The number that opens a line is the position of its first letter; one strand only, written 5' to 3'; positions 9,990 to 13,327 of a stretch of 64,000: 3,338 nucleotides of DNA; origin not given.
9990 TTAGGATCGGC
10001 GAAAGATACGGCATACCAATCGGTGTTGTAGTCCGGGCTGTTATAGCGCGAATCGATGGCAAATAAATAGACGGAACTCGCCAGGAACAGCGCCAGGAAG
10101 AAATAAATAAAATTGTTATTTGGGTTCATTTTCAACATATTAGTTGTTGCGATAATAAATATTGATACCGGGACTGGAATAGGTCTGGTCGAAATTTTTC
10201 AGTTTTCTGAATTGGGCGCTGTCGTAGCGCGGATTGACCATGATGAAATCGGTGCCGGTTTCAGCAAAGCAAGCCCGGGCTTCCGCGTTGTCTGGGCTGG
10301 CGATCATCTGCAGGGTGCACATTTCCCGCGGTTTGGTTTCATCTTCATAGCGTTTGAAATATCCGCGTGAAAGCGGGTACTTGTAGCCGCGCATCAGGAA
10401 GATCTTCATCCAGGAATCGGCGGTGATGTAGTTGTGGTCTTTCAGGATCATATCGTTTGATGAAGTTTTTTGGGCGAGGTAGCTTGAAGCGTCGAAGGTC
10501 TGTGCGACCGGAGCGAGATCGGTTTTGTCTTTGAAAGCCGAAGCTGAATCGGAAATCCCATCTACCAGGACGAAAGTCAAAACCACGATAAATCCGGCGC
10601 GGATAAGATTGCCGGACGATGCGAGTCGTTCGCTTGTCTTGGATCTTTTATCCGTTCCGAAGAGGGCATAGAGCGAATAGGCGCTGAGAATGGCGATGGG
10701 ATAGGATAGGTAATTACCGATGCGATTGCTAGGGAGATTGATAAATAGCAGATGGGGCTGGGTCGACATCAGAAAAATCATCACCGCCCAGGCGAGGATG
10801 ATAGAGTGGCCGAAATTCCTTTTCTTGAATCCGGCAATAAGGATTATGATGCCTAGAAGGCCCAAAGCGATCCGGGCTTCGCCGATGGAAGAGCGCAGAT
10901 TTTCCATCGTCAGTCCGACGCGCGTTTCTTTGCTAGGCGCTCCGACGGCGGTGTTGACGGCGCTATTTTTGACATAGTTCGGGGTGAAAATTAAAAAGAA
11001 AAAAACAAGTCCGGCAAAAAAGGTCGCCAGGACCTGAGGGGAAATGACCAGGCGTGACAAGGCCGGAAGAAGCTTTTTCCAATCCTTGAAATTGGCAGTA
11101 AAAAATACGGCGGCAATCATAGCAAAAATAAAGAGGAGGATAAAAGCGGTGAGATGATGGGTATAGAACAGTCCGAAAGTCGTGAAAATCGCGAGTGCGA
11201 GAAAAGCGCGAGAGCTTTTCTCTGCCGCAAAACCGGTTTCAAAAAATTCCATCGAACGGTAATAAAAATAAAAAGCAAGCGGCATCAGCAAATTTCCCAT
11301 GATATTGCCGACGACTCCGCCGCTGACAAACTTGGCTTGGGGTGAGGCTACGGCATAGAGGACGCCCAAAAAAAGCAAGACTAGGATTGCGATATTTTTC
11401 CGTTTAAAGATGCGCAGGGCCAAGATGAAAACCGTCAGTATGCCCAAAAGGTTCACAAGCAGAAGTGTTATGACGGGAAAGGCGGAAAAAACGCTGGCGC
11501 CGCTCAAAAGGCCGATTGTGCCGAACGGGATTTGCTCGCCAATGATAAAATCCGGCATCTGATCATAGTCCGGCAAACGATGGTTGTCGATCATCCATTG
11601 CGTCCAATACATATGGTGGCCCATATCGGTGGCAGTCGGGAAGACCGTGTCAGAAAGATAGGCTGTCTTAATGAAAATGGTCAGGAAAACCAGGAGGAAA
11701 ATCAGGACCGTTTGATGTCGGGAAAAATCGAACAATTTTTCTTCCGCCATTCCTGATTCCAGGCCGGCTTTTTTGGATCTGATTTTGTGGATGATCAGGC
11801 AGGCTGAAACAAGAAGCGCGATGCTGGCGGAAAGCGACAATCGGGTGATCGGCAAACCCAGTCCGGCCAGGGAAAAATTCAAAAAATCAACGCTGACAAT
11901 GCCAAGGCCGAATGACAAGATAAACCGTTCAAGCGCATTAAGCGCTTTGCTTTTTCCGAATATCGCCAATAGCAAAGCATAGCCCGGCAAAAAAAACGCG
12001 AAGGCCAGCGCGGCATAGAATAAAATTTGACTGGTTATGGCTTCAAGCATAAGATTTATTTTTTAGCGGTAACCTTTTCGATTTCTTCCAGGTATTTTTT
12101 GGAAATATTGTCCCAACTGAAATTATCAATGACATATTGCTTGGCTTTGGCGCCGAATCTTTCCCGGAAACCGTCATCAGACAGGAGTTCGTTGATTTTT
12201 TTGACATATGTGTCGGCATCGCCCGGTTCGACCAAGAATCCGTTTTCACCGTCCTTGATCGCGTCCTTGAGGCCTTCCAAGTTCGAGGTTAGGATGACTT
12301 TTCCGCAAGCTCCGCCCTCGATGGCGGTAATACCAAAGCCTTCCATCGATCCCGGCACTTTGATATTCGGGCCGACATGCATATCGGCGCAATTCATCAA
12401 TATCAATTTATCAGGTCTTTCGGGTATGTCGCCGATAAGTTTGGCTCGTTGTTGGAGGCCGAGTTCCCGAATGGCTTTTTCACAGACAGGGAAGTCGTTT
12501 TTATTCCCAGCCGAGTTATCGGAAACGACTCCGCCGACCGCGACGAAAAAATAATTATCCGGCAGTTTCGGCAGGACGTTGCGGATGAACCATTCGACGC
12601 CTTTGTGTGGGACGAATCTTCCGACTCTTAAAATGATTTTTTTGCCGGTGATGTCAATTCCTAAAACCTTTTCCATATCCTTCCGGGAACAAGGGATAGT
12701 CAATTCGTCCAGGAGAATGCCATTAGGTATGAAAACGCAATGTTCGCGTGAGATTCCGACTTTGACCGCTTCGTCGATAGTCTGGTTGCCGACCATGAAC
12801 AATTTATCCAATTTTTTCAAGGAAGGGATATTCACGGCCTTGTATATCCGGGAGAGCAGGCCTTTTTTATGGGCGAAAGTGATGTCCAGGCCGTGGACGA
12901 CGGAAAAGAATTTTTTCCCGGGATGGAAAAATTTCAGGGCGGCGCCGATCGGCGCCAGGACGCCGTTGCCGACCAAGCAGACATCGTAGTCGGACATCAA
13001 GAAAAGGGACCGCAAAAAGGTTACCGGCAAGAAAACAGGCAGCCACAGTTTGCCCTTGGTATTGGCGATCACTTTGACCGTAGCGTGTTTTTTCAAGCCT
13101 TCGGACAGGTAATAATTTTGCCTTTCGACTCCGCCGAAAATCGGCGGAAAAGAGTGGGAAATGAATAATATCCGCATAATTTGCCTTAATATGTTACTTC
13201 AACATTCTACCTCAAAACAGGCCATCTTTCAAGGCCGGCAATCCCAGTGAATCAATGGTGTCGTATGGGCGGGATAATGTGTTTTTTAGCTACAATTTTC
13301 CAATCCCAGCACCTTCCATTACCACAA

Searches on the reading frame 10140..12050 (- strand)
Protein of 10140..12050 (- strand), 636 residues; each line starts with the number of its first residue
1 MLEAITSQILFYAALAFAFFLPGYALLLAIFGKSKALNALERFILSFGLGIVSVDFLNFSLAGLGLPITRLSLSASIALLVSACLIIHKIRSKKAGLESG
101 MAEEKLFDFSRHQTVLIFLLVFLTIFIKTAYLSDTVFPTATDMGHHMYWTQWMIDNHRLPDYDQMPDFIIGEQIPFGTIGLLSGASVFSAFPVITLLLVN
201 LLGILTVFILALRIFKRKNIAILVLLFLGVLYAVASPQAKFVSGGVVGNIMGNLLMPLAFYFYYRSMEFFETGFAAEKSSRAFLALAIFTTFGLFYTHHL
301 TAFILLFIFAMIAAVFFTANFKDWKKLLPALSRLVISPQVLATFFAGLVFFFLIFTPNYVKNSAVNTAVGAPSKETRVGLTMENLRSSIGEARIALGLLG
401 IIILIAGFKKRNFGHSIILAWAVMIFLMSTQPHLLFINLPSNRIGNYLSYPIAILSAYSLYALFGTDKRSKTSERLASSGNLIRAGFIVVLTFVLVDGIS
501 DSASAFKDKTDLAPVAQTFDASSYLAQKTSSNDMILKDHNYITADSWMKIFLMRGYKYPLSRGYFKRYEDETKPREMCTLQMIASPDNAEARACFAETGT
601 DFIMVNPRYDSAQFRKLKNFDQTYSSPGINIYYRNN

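Call 3: search_protein_families(library=pfam, proteins=[window:10140-12050:-], max_evalue=0.1)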
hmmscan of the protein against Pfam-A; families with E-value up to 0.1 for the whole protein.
window:10140-12050:- (636 aa): 2 families
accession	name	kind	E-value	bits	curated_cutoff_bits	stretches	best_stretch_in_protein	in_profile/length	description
PF20176.3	DUF6541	-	1.8e-09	36.9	29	1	180-428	171-408/646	Family of unknown function (DUF6541)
PF07760.16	DUF1616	-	1.9e-08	34.3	31.6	1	11-91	24-116/307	Protein of unknown function (DUF1616)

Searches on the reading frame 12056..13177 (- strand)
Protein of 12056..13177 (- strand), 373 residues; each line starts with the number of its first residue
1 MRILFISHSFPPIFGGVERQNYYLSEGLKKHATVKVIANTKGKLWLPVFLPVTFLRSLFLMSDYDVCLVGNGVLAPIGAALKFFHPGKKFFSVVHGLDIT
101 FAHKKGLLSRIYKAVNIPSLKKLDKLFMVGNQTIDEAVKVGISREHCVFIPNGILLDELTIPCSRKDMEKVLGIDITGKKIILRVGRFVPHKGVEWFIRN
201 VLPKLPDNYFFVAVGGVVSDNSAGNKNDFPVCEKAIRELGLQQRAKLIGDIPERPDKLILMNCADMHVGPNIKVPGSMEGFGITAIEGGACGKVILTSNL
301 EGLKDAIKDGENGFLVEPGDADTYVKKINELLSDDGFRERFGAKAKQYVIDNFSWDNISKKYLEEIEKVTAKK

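Call 3: search_protein_families(library=pfam, proteins=[window:12056-13177:-], max_evalue=0.1)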
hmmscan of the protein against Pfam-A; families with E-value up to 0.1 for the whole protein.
window:12056-13177:- (373 aa): 5 families
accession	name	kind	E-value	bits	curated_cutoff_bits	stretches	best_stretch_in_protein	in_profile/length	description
PF00534.26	Glycos_transf_1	-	1.7e-30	106.2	26.4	1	177-347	13-171/172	Glycosyl transferases group 1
PF13692.12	Glyco_trans_1_4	-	2.8e-22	79.9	27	1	180-334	2-142/142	Glycosyl transferases group 1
PF13439.12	Glyco_transf_4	-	5.8e-08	33.4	28.5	1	15-156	2-168/170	Glycosyltransferase Family 4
PF13524.12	Glyco_trans_1_2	-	5.5e-06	26.8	25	1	286-363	68-143/144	Glycosyl transferase-like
PF13579.12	Glyco_trans_4_4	-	0.0026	18.5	29.7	1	52-153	57-158/158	Glycosyl transferase 4-like domain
